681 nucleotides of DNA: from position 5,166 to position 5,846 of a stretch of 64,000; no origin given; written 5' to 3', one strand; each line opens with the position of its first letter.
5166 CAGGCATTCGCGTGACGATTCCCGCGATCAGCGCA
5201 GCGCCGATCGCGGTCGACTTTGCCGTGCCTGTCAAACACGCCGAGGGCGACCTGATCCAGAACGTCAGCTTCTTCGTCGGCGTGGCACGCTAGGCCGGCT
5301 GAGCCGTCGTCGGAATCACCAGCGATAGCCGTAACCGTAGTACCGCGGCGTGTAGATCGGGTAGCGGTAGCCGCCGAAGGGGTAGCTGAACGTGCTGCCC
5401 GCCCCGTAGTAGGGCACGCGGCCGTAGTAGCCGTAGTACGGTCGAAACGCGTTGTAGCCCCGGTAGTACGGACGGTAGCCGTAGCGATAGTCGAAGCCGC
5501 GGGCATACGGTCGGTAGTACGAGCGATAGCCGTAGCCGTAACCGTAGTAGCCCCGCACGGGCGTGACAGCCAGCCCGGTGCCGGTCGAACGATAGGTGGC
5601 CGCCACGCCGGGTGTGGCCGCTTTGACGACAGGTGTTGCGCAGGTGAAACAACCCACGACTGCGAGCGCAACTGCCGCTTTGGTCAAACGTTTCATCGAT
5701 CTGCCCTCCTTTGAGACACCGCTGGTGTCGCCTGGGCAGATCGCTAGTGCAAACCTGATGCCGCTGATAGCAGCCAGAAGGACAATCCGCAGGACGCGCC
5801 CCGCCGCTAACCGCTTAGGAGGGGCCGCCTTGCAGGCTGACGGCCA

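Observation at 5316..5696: Secreted mini-protein that is about one-third tyrosine (YG/RY repeats)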

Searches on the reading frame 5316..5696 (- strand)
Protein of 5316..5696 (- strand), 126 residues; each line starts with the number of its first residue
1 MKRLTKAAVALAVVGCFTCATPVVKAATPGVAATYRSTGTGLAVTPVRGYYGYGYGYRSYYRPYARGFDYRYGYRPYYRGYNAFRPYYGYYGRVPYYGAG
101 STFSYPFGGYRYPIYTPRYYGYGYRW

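Call 4: search_protein_families(library=pfam, proteins=[window:5316-5696:-], max_evalue=0.01)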
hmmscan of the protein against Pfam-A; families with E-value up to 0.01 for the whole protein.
window:5316-5696:- (126 aa): 0 families

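Call 5: find_homologous_proteins(query=window:5316-5693:-, max_evalue=0.01)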
Query window:5316-5693:- (125 aa): 1 proteins with E <= 0.01 among 733 candidates.
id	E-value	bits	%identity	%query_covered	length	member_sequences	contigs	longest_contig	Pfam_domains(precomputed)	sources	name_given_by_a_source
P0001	6.1e-72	258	100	100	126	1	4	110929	-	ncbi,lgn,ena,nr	ncbi:MAG: hypothetical protein DWQ37_06995 [Planctomycetota bacterium]|nr:MAG: hypothetical protein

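Call 6: list_cluster_members(proteins=[window:5319-5696:-])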
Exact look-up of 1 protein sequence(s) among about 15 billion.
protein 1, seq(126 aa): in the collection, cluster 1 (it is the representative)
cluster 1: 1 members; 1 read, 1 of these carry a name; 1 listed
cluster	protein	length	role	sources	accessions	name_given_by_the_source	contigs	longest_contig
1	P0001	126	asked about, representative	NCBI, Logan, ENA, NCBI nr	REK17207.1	MAG: hypothetical protein DWQ37_06995 [Planctomycetota bacterium]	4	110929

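Call 10: search_protein_representatives(protein=window:5316-5693:-)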
Query: 125 residues. Proteins with E-value up to 0.001 (for the whole library): 6; up to 1e-10: 1; up to 1e-30: 1. The best 6 are listed.
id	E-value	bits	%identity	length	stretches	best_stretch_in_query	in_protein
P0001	1.9e-72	258.3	100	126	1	1-125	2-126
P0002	6.4e-08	49.1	49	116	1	8-111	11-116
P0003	1.7e-06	44.5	54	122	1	6-123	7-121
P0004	6.9e-05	39.3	48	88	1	24-86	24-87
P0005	8.5e-05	39.0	46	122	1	7-90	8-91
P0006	9.0e-04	35.7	40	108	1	6-110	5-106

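Call 19: find_homologous_proteins(query=A1, max_evalue=0.001)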
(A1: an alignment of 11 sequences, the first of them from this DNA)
Query A1 (11 sequences) (126 aa, profile of the alignment): 141 proteins with E <= 0.001 among 8000 candidates; the best 120 are listed.
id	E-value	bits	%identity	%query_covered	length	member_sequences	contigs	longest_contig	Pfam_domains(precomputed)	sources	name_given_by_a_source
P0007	1.0e-27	115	32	73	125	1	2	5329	-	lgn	-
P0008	4.5e-27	113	33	74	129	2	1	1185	-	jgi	jgi:hypothetical protein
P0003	2.1e-25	107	40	54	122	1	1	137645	-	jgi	-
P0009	1.2e-24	105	-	-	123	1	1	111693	-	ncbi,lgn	-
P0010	1.0e-23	102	29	79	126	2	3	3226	-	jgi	jgi:hypothetical protein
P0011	1.3e-23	102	31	77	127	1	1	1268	-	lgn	-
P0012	9.8e-23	99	31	69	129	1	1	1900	-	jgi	jgi:hypothetical protein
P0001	1.5e-20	92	100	100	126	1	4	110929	-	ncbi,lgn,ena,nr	ncbi:MAG: hypothetical protein DWQ37_06995 [Planctomycetota bacterium]|nr:MAG: hypothetical protein 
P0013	3.5e-19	87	-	-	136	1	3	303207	-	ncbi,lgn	ncbi:MAG: hypothetical protein AB7O59_11900 [Pirellulales bacterium]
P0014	1.7e-15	76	-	-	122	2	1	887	-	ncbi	-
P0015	1.7e-14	72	35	48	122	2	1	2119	-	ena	-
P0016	1.4e-11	63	33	38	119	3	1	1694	-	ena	-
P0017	3.3e-11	62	37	98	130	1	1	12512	-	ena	-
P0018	1.5e-10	59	-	-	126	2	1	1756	-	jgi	jgi:hypothetical protein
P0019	2.2e-10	59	-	-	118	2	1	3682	-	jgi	jgi:hypothetical protein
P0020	2.4e-10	59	36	79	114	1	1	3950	-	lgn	-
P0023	2.0e-9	56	-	-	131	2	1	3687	-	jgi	-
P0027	9.9e-9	54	33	64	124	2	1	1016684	-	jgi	-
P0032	1.3e-7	50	-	-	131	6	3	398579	-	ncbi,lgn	-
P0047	5.0e-6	45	-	-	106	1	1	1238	-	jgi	jgi:hypothetical protein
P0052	9.6e-6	44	-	-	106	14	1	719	-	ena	-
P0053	1.1e-5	44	-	-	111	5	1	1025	-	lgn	-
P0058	1.5e-5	43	-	-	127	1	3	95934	-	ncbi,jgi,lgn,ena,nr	ncbi:MAG TPA: hypothetical protein VNH11_09300 [Pirellulales bacterium]|nr:hypothetical protein [Pir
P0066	2.2e-5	43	-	-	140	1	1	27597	-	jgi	jgi:hypothetical protein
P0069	2.9e-5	42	-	-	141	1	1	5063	-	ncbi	-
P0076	3.9e-5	42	61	14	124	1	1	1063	-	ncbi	-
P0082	6.0e-5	41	-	-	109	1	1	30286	-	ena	-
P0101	2.3e-4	40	-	-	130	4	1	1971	-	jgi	jgi:hypothetical protein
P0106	2.4e-4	39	-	-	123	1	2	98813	-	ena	-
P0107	2.6e-4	39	57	17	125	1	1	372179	-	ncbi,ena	-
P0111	3.2e-4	39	-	-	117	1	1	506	-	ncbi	-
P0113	3.8e-4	39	-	-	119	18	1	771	-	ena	-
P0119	5.2e-4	38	-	-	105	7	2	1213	-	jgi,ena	jgi:hypothetical protein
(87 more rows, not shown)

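Call 24: search_protein_families(library=ncbifam, proteins=[P0001, P0003, P0017, P0023, P0047, P0053, P0066, P0058, P0101, P0113], max_evalue=1)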
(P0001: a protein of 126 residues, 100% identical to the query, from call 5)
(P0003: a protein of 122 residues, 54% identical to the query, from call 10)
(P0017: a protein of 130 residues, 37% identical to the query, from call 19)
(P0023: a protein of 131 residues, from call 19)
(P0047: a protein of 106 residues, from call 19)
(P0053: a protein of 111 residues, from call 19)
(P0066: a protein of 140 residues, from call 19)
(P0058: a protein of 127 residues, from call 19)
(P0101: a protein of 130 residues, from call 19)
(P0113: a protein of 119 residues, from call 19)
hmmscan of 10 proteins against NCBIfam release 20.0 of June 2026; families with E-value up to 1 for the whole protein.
P0001 (126 aa): 0 families

P0003 (122 aa): 0 families

P0017 (130 aa): 0 families

P0023 (131 aa): 0 families

P0047 (106 aa): 0 families

P0053 (111 aa): 0 families

P0066 (140 aa): 2 families
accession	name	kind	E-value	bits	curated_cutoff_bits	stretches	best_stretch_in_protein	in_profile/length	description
TIGR01409.1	TAT_signal_seq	domain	0.065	13.6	16.7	1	13-41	3-29/29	twin-arginine translocation signal domain-containing protein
NF041525.1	HrpD5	equivalog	0.1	12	300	1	10-55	116-163/314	HrpD5 family protein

P0058 (127 aa): 0 families

P0101 (130 aa): 0 families

P0113 (119 aa): 1 family
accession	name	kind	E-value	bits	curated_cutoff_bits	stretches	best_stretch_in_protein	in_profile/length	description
NF009789.0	PRK13281.1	subfamily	0.17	10.6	452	1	14-53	100-139/442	N-succinylarginine dihydrolase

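Call 25: find_encoding_contigs(protein=P0003, flank=6000, max_places=2)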
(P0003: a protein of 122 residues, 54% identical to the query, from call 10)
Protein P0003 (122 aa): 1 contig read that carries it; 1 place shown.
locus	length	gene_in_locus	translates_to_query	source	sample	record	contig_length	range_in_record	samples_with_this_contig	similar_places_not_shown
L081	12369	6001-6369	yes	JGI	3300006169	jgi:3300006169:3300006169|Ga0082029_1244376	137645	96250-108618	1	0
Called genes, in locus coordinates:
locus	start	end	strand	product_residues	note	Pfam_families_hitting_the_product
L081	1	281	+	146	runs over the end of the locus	PF02623:FliW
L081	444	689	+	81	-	PF02599:CsrA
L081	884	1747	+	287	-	PF02621:VitK2_biosynth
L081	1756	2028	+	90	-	-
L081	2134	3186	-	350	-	PF02517:Rce1-like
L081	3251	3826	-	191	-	PF00578:AhpC-TSA, PF08534:Redoxin, PF13905:Thioredoxin_8 (weak)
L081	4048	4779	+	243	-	PF01027:Bax1-I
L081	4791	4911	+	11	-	-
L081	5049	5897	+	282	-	PF00140:Sigma70_r1_2, PF04542:Sigma70_r2, PF04539:Sigma70_r3, PF04545:Sigma70_r4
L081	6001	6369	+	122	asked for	-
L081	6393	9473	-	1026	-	PF07244:POTRA, PF01103:Omp85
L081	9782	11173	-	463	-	PF00772:DnaB, PF03796:DnaB_C, PF06745:ATPase (weak), PF13481:AAA_25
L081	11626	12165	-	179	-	PF01281:Ribosomal_L9_N, PF03948:Ribosomal_L9_C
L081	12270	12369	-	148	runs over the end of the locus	PF00436:SSB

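Call 26: find_encoding_contigs(protein=P0027, flank=6000, max_places=2)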
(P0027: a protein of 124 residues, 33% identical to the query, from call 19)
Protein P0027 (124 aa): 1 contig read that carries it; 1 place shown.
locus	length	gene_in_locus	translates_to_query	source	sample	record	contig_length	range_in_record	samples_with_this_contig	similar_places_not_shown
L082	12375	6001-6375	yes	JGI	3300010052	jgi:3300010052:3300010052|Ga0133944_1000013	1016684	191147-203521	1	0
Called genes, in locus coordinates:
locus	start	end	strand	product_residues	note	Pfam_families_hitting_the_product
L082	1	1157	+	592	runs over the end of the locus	PF23835:DUF7205 (faint), PF00575:S1, PF13509:S1_2 (faint), PF21710:Spt6_S1 (faint), PF00575:S1, PF23459:S1_RRP5, PF00575:S1, PF23459:S1_RRP5, +1 more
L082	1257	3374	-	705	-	-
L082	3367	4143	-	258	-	PF00005:ABC_tran, PF13304:AAA_21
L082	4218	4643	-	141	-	PF00392:GntR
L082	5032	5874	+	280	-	PF00140:Sigma70_r1_2, PF04542:Sigma70_r2, PF04539:Sigma70_r3, PF04545:Sigma70_r4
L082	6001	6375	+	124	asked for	-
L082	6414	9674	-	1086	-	PF07244:POTRA, PF01103:Omp85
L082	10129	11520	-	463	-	PF00772:DnaB, PF03796:DnaB_C, PF06745:ATPase (weak), PF13481:AAA_25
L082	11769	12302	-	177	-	PF01281:Ribosomal_L9_N, PF03948:Ribosomal_L9_C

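Call 27: find_encoding_contigs(protein=P0032, flank=6000, max_places=2)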
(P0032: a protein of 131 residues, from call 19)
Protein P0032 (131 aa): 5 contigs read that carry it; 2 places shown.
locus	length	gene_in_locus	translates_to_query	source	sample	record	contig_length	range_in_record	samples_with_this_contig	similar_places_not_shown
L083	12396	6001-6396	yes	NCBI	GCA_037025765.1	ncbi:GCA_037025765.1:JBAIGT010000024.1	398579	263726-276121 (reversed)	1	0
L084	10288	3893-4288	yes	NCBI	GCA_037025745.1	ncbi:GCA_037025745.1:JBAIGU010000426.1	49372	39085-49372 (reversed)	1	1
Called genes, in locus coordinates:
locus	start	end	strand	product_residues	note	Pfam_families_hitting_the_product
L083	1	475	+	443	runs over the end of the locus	PF08486:SpoIID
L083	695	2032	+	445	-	PF00324:AA_permease, PF13520:AA_permease_2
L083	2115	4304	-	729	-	PF00251:Glyco_hydro_32N, PF08244:Glyco_hydro_32C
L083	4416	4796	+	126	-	-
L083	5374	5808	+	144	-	-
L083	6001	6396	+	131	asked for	-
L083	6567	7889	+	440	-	PF06439:3keto-disac_hyd, PF13385:Laminin_G_3 (faint), PF06439:3keto-disac_hyd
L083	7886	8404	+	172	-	PF04608:PgpA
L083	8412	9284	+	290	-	PF00763:THF_DHG_CYH, PF02882:THF_DHG_CYH_C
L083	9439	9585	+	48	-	-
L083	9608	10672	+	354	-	PF00482:T2SSF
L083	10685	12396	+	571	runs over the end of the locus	PF05524:PEP-utilisers_N, PF00391:PEP-utilizers, PF02896:PEP-utilizers_C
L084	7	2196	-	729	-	PF00251:Glyco_hydro_32N, PF08244:Glyco_hydro_32C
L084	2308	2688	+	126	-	-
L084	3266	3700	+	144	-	-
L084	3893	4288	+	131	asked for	-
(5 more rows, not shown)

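Call 30: find_encoding_contigs(protein=P0106, flank=5000, max_places=2)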
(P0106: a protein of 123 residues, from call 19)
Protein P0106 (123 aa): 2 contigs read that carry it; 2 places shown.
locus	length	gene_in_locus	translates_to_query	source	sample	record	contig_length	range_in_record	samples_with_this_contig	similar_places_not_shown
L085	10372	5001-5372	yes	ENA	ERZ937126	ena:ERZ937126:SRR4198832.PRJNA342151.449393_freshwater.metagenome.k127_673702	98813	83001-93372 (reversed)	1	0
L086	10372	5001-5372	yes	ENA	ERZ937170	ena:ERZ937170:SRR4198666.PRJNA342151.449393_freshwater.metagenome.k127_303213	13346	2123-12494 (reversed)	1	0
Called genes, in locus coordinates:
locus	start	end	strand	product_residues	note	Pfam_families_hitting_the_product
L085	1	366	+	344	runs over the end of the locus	PF01118:Semialdhyde_dh, PF02774:Semialdhyde_dhC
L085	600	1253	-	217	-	PF00484:Pro_CA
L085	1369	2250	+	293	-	PF03328:HpcH_HpaI, PF15617:C-C_Bond_Lyase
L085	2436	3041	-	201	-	PF00694:Aconitase_C, PF27512:LeuD, PF27434:LeuD_C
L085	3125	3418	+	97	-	-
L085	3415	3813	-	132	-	PF06262:Zincin_1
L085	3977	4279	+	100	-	-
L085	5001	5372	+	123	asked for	-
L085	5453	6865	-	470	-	PF00330:Aconitase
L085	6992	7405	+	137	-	PF00903:Glyoxalase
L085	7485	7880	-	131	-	PF01245:Ribosomal_L19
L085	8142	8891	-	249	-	PF01746:tRNA_m1G_MT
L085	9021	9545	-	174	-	PF01782:RimM, PF05239:PRC, PF24986:PRC_RimM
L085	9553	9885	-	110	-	PF00886:Ribosomal_S16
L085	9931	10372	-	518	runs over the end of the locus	PF02881:SRP54_N, PF06414:Zeta_toxin (weak), PF00448:SRP54, PF01656:CbiA (weak), PF02978:SRP_SPB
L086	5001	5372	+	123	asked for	-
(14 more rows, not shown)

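Call 31: find_encoding_contigs(protein=P0058, flank=5000, max_places=2)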
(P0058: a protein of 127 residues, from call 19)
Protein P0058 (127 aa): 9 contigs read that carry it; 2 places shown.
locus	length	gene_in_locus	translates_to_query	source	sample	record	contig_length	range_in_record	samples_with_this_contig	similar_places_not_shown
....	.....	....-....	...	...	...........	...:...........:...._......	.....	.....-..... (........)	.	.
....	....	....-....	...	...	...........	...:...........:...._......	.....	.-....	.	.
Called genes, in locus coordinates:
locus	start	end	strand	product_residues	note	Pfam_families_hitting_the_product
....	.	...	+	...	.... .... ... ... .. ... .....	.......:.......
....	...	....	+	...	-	-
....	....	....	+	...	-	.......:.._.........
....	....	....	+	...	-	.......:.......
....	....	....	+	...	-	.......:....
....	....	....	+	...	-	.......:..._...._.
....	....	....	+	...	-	-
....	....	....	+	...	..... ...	-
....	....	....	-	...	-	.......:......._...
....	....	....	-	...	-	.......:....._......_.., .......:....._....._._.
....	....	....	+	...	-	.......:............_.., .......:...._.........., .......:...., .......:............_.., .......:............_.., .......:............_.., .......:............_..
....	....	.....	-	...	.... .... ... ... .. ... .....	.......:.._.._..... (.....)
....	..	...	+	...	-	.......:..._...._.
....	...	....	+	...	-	-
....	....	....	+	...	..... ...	-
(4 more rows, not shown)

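Call 32: find_encoding_contigs(protein=P0082, flank=5000, max_places=2)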
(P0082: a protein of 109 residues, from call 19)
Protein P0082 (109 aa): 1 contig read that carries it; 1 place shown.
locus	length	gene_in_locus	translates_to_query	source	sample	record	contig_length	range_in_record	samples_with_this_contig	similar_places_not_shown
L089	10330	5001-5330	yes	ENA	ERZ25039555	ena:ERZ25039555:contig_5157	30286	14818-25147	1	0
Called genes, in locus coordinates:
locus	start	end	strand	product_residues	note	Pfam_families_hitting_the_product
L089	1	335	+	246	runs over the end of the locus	PF05368:NmrA (faint), PF13460:NAD_binding_10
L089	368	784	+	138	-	PF07883:Cupin_2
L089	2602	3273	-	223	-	PF08239:SH3_3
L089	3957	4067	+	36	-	-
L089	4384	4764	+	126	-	PF00839:Cys_rich_FGFR (weak)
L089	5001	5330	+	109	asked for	-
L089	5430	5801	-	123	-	-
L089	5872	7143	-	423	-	PF00756:Esterase, PF10503:Esterase_PHB, PF00326:Peptidase_S9 (weak)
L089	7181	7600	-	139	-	PF17723:RHH_8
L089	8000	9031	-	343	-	PF01548:DEDD_Tnp_IS110, PF02371:Transposase_20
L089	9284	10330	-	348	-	PF13645:YkuD_2 (faint)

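Call 33: list_cluster_members(proteins=[P0014, P0069, P0076, P0107, P0111, P0032, P0052, P0053, P0113, P0119])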
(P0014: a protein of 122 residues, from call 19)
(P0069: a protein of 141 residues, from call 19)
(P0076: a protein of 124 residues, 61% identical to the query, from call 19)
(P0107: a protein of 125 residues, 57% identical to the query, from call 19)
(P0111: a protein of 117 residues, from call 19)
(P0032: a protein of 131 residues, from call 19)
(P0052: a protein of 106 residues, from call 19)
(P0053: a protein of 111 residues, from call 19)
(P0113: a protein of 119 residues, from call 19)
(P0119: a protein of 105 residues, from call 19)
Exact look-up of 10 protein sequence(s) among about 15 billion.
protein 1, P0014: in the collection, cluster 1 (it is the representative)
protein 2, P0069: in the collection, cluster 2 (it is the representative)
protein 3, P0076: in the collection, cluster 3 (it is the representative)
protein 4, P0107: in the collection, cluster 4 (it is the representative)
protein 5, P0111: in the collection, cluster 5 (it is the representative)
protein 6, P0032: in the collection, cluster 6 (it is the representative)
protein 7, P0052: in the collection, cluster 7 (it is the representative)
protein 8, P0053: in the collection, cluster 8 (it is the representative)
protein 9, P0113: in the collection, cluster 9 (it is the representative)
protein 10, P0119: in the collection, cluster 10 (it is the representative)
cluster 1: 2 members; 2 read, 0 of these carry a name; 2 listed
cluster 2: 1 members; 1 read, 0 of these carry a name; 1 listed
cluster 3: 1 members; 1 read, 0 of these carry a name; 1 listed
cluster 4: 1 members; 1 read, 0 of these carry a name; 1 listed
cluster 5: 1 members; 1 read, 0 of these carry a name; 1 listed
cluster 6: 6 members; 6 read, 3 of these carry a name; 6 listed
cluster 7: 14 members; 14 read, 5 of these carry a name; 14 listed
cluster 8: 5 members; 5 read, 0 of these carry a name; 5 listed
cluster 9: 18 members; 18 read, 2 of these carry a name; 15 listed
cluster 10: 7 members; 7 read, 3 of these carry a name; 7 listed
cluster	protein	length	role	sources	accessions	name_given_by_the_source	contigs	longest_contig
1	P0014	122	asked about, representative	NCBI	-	-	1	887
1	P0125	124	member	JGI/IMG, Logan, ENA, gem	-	-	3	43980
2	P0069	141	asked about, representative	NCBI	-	-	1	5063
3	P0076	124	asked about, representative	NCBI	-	-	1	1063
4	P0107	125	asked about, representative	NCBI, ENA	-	-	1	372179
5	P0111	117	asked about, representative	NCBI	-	-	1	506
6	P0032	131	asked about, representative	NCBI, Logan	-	-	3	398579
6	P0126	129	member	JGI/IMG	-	hypothetical protein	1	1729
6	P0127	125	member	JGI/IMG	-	hypothetical protein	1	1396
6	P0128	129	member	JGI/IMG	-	hypothetical protein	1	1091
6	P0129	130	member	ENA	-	-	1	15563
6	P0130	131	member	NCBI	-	-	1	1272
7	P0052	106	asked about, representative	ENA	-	-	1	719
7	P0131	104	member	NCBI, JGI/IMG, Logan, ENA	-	hypothetical protein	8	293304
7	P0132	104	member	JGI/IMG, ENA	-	hypothetical protein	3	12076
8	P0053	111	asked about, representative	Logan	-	-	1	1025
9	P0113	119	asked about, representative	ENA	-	-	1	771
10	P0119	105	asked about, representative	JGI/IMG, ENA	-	hypothetical protein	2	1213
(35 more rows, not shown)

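Call 43: predict_structure(alignment_id=A2)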
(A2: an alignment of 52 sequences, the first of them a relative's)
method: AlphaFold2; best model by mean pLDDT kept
length: 126 residues; sequences in the alignment: 52
mean_pLDDT: 58.7   pTM: 0.21
mean pLDDT of the five models: 58.7, 56.4, 55.7, 54.8, 53.0
residues with pLDDT >= 90: 6; 70-90: 35; 50-70: 24; < 50: 61
segments of 3 or more residues with pLDDT < 50: 57-67, 71-92, 96-98, 100-105, 107-114, 117-126
pLDDT, mean of each block of 10 residues (from residue 1): 85 82 72 78 72 53 48 44 42 46 43 48 44
secondary structure, 60 per line:
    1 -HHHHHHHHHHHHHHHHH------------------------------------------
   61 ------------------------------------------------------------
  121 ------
elements in order: H2-18

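Call 54: find_encoding_contigs(protein=P0017, flank=5000, max_places=1)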
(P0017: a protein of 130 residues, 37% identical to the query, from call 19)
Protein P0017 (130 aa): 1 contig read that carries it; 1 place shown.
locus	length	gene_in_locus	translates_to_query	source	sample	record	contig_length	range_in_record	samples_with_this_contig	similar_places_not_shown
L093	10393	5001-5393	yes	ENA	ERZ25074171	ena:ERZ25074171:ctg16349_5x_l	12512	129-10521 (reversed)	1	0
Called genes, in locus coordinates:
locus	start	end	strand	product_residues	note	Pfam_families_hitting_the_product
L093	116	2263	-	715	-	-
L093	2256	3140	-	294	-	PF00005:ABC_tran, PF13304:AAA_21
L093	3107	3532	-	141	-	PF00392:GntR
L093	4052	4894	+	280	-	PF00140:Sigma70_r1_2, PF04542:Sigma70_r2, PF04539:Sigma70_r3, PF04545:Sigma70_r4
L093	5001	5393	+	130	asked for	-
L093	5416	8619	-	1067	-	PF07244:POTRA, PF01103:Omp85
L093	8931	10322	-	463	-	PF00772:DnaB, PF03796:DnaB_C, PF13481:AAA_25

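Call 55: find_encoding_contigs(protein=P0020, flank=4000, max_places=1)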
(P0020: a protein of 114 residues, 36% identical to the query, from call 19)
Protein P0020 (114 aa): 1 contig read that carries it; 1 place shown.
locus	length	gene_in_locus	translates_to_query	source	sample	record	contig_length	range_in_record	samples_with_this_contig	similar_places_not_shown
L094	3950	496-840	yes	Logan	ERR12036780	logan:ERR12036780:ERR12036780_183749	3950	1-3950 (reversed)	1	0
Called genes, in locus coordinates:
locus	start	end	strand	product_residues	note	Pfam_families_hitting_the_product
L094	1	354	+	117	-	?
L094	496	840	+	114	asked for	-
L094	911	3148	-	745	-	PF07244:POTRA, PF01103:Omp85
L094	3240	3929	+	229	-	-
